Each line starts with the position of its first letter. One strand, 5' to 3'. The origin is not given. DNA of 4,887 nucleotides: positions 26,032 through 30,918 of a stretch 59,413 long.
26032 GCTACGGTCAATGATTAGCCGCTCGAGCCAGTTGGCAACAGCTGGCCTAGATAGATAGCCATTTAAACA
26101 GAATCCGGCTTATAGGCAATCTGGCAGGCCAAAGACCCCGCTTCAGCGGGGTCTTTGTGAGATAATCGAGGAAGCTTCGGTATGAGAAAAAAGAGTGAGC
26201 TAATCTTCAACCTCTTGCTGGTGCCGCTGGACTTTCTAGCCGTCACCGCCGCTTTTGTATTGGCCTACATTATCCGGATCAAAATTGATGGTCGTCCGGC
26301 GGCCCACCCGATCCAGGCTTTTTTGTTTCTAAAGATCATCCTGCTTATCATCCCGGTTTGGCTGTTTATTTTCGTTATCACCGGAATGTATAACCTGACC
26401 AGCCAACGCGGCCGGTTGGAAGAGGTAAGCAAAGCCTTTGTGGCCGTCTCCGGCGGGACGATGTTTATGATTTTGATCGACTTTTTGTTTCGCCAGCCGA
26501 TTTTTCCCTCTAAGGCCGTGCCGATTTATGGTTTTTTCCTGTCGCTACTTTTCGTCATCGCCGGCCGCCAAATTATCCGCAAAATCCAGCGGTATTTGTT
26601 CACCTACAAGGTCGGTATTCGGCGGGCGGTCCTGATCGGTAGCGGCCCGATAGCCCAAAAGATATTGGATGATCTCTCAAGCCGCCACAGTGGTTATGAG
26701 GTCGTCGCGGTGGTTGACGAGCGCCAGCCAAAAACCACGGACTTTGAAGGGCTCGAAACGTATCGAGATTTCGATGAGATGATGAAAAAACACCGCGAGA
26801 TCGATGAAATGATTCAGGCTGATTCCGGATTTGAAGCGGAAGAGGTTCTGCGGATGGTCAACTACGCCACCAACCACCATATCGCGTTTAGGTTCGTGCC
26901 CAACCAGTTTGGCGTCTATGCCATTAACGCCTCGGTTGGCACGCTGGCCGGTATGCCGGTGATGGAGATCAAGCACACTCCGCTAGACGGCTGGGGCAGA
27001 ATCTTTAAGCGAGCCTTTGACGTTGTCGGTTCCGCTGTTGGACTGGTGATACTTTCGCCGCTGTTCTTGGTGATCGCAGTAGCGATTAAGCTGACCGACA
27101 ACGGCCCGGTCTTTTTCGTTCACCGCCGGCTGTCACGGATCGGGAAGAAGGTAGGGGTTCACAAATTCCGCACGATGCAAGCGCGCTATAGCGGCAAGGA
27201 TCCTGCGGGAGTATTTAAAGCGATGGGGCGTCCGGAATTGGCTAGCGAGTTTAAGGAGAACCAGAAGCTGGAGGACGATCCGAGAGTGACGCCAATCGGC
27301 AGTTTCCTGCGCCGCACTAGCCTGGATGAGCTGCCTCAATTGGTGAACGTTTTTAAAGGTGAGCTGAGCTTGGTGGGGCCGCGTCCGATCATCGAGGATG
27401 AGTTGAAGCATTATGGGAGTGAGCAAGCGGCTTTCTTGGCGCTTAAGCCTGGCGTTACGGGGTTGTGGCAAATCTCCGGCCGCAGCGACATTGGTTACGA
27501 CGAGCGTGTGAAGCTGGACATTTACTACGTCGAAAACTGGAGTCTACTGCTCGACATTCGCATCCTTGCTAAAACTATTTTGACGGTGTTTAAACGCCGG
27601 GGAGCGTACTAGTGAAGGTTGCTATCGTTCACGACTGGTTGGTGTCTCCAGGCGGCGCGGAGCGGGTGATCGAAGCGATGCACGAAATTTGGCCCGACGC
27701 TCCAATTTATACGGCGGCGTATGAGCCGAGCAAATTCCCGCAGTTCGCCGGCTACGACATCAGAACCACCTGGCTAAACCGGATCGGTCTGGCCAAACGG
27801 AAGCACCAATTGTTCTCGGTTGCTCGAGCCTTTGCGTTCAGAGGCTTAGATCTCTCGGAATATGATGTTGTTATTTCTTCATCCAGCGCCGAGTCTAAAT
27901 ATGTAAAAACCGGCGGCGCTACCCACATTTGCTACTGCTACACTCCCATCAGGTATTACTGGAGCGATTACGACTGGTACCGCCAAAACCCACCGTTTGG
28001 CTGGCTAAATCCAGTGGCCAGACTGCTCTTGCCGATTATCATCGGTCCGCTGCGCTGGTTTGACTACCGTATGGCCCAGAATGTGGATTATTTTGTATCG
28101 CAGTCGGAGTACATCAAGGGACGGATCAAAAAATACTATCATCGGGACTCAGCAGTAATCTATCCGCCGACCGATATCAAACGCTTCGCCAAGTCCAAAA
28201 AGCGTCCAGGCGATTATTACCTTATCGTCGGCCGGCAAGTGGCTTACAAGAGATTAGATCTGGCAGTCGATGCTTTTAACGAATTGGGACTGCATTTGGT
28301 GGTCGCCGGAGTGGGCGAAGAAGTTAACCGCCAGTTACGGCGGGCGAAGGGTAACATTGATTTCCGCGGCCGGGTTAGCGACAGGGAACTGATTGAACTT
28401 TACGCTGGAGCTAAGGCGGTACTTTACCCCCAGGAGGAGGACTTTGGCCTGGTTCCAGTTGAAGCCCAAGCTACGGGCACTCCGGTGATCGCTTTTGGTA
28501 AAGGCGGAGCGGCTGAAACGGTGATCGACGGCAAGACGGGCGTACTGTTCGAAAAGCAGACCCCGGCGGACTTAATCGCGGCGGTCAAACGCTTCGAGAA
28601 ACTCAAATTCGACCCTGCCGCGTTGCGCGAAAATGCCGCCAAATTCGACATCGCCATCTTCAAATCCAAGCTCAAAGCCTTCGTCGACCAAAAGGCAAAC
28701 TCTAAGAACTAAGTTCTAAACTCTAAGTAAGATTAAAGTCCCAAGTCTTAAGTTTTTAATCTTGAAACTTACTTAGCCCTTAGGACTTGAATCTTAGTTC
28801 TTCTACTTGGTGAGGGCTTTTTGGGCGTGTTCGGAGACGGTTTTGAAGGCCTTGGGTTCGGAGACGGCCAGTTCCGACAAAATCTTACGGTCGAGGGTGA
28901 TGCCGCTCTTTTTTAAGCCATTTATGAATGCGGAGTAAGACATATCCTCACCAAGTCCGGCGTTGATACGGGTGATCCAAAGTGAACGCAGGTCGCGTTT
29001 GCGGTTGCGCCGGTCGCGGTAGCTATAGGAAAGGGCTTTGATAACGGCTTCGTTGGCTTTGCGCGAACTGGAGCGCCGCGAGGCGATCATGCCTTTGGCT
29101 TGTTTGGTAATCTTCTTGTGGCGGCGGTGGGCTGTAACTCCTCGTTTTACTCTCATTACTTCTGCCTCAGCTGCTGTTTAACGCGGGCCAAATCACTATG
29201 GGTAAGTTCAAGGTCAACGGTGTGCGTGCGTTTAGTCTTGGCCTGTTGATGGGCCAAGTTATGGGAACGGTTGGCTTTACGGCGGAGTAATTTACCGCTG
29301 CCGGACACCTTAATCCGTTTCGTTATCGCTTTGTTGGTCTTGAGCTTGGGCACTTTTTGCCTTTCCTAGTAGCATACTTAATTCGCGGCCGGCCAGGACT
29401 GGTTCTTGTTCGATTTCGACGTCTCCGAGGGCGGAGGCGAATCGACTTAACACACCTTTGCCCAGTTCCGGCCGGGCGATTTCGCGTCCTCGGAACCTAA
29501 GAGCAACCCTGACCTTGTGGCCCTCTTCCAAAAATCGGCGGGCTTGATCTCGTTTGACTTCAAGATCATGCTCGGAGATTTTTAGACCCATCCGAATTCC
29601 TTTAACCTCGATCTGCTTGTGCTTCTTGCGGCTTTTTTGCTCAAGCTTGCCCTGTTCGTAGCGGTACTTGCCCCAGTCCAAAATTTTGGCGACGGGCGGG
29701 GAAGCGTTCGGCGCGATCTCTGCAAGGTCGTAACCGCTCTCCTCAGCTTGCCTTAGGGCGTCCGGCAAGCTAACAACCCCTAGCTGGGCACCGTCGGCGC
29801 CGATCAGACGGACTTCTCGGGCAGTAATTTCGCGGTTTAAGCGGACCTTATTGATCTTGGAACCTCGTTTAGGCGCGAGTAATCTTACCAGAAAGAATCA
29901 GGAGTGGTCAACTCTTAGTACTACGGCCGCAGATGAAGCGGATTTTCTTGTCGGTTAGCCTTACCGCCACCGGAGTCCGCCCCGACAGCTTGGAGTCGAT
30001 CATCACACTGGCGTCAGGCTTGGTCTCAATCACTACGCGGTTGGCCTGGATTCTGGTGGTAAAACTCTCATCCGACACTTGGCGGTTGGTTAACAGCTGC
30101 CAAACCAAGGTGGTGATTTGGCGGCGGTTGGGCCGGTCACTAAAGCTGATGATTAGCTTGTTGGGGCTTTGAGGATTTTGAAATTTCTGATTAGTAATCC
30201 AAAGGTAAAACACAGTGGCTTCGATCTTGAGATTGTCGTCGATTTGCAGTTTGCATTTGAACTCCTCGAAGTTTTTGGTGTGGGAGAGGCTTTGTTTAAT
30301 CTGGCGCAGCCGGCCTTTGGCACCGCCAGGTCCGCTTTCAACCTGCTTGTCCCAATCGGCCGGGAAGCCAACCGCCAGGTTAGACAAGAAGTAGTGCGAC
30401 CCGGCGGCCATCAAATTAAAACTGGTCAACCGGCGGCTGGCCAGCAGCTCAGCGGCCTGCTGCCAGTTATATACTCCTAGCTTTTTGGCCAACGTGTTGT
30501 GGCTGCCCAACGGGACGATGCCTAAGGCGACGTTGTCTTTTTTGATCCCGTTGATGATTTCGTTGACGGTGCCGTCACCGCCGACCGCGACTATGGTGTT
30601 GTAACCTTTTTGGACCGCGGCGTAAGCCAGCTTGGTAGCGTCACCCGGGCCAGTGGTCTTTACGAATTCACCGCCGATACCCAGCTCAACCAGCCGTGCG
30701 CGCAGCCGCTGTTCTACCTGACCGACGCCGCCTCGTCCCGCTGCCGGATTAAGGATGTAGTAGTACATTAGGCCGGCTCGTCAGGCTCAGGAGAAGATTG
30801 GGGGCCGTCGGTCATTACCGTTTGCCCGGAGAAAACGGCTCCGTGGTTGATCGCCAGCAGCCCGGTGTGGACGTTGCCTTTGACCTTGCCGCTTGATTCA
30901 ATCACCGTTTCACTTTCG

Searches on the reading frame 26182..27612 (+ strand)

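Call 60: search_protein_families(library=pfam, proteins=[window:26182-27612:+], max_evalue=0.0001)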
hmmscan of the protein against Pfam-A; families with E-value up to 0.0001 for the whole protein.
window:26182-27612:+ (476 aa): 3 families
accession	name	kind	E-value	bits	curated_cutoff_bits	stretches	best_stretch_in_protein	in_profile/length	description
PF02397.22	Bac_transf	-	1.3e-62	211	27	1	276-471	1-179/179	Bacterial sugar transferase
PF13727.12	CoA_binding_3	-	2.2e-12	47.8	25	1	66-240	2-175/175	CoA-binding domain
PF01408.29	GFO_IDH_MocA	-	7.5e-05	23.8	24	0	148-208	2-64/120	Oxidoreductase family, NAD-binding Rossmann fold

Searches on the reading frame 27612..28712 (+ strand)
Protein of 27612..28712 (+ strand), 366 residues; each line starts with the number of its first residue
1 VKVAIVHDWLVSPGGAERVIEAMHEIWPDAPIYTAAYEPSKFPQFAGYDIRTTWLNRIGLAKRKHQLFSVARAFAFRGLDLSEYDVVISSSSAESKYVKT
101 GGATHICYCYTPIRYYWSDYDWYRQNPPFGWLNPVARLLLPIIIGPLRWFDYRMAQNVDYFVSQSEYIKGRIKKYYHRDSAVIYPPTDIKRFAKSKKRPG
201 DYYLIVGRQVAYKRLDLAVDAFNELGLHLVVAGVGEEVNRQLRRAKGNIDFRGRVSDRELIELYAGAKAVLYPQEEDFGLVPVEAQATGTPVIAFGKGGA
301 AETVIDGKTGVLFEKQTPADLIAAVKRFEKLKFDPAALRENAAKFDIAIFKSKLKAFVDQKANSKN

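Call 60: search_protein_families(library=pfam, proteins=[window:27612-28712:+], max_evalue=0.0001)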
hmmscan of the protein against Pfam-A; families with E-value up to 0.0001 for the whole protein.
window:27612-28712:+ (366 aa): 3 families
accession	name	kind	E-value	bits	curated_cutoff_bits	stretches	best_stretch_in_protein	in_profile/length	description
PF00534.26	Glycos_transf_1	-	1.8e-27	96.4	26.4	1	190-344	5-171/172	Glycosyl transferases group 1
PF13692.12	Glyco_trans_1_4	-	9e-22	78.3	27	1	203-327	4-138/142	Glycosyl transferases group 1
PF20706.3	GT4-conflict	-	9.1e-08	31.9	26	1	201-306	198-322/385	Family 4 Glycosyltransferase in conflict systems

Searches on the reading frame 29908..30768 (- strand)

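Call 60: search_protein_families(library=pfam, proteins=[window:29908-30768:-], max_evalue=0.0001)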
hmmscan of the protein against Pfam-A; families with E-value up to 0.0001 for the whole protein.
window:29908-30768:- (286 aa): 1 family
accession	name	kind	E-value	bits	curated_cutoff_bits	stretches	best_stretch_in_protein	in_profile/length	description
PF00781.29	DAGK_cat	-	3.1e-26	91.8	23.6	1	4-120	4-123/125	Diacylglycerol kinase catalytic domain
